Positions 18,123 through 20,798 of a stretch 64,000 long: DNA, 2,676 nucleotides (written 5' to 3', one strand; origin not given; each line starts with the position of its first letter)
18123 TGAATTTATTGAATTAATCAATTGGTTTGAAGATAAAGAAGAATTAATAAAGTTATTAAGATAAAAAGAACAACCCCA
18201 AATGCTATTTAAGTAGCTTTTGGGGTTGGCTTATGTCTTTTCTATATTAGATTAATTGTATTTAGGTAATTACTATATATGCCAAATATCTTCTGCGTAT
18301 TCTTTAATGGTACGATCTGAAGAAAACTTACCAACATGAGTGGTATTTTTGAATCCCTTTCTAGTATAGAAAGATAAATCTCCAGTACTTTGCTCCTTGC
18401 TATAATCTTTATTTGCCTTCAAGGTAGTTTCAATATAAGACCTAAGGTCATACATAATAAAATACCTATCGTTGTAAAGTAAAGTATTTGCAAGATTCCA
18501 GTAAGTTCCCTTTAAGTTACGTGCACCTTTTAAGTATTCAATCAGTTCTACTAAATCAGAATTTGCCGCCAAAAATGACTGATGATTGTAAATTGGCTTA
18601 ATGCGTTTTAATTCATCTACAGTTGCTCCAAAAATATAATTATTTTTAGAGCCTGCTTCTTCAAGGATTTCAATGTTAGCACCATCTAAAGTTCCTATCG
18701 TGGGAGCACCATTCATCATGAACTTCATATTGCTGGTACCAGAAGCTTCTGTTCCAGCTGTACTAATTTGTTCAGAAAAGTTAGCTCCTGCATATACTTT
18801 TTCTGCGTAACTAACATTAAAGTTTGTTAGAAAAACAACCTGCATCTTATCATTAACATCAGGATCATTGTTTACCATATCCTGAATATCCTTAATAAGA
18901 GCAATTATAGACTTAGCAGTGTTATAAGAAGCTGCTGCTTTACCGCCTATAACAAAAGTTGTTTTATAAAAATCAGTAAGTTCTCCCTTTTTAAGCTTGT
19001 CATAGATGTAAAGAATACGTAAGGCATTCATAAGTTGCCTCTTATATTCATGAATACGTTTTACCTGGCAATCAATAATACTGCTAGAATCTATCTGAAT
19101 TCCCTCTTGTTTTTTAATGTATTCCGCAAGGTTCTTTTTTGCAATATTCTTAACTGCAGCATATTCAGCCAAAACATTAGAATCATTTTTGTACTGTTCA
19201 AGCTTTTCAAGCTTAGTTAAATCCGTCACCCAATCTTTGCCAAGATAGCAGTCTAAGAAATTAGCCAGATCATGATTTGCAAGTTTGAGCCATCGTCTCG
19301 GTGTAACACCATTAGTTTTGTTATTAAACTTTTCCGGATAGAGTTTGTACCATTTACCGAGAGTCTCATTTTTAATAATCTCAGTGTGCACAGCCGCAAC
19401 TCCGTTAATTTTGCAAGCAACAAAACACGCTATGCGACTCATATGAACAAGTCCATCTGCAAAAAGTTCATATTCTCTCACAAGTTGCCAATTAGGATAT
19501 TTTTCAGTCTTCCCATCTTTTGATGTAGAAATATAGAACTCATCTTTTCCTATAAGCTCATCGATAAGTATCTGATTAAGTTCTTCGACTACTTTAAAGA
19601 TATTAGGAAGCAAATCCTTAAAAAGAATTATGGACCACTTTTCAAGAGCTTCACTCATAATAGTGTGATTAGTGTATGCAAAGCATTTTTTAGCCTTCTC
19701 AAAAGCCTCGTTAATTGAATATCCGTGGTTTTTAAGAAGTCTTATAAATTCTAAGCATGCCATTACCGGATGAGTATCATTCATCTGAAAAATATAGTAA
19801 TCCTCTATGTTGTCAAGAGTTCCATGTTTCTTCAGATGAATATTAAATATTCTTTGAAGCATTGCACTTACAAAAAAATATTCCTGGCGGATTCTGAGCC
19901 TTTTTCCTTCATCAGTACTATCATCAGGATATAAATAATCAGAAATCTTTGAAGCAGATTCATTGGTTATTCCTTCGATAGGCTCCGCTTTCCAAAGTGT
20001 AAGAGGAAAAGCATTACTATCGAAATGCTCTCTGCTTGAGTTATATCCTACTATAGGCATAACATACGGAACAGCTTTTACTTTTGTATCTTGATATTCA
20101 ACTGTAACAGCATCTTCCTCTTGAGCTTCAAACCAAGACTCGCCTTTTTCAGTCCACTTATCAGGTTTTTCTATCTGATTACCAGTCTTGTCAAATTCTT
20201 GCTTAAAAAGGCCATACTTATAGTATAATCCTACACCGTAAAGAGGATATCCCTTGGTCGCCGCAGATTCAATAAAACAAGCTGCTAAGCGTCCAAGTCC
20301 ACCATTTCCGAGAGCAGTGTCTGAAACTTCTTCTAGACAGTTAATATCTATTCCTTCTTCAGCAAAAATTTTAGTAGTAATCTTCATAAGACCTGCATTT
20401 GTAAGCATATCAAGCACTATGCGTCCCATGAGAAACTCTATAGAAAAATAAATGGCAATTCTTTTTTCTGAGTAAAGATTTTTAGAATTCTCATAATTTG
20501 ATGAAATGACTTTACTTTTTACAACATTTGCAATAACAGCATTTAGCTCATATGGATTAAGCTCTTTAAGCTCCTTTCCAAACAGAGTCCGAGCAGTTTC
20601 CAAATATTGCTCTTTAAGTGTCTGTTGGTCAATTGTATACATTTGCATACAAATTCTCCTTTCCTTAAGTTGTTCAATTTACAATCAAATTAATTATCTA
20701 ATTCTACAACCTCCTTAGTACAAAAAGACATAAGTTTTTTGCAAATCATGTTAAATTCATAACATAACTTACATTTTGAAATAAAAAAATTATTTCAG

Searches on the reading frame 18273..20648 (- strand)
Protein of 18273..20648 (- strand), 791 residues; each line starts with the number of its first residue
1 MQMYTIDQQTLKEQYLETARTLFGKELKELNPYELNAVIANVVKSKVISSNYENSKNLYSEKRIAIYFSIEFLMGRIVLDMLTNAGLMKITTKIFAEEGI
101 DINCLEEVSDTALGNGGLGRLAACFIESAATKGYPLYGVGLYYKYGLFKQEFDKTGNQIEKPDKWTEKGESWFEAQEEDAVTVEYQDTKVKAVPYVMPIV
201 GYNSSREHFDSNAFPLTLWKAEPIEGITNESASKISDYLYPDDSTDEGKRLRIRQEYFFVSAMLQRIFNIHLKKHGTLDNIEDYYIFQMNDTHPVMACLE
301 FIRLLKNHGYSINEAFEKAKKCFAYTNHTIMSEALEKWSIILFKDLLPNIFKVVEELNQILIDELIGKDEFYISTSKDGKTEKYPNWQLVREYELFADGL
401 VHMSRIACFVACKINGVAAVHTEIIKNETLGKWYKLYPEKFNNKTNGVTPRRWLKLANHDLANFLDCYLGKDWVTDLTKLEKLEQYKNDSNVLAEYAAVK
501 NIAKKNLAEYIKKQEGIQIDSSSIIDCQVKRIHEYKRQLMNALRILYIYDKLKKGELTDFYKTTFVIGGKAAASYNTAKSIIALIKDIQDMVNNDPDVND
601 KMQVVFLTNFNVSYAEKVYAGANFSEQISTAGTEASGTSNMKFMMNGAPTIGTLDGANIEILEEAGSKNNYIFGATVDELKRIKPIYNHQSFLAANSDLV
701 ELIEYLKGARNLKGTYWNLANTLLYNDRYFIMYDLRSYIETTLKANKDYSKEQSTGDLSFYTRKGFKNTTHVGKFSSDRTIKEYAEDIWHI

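Call 65: find_encoding_contigs(protein=window:18273-20648:-, flank=500, max_places=4)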
Protein window:18273-20648:- (791 aa): no gene with exactly this product is on record in the collection.

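Call 72: search_protein_families(library=ncbifam, proteins=[window:18273-20648:-], max_evalue=0.001)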
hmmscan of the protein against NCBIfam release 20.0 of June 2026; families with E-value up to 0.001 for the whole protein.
window:18273-20648:- (791 aa): 5 families
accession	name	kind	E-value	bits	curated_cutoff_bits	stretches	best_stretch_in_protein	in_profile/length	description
TIGR02093.1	P_ylase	subfamily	1.9e-243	810.2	552.9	1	8-791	2-804/804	glycogen/starch/alpha-glucan family phosphorylase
NF011561.0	PRK14985.1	equivalog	2e-176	588.6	1273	1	5-790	5-797/800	maltodextrin phosphorylase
NF011562.0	PRK14986.1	equivalog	3e-171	571.3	1546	2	232-791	262-810/815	glycogen phosphorylase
TIGR02094.1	more_P_ylases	subfamily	3.8e-32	111.8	191.7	1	115-663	18-518/600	alpha-glucan family phosphorylase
NF041129.1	maldex_phorlase_Thcocales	equivalog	8.9e-31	106.8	1500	2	114-355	115-331/816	maltodextrin phosphorylase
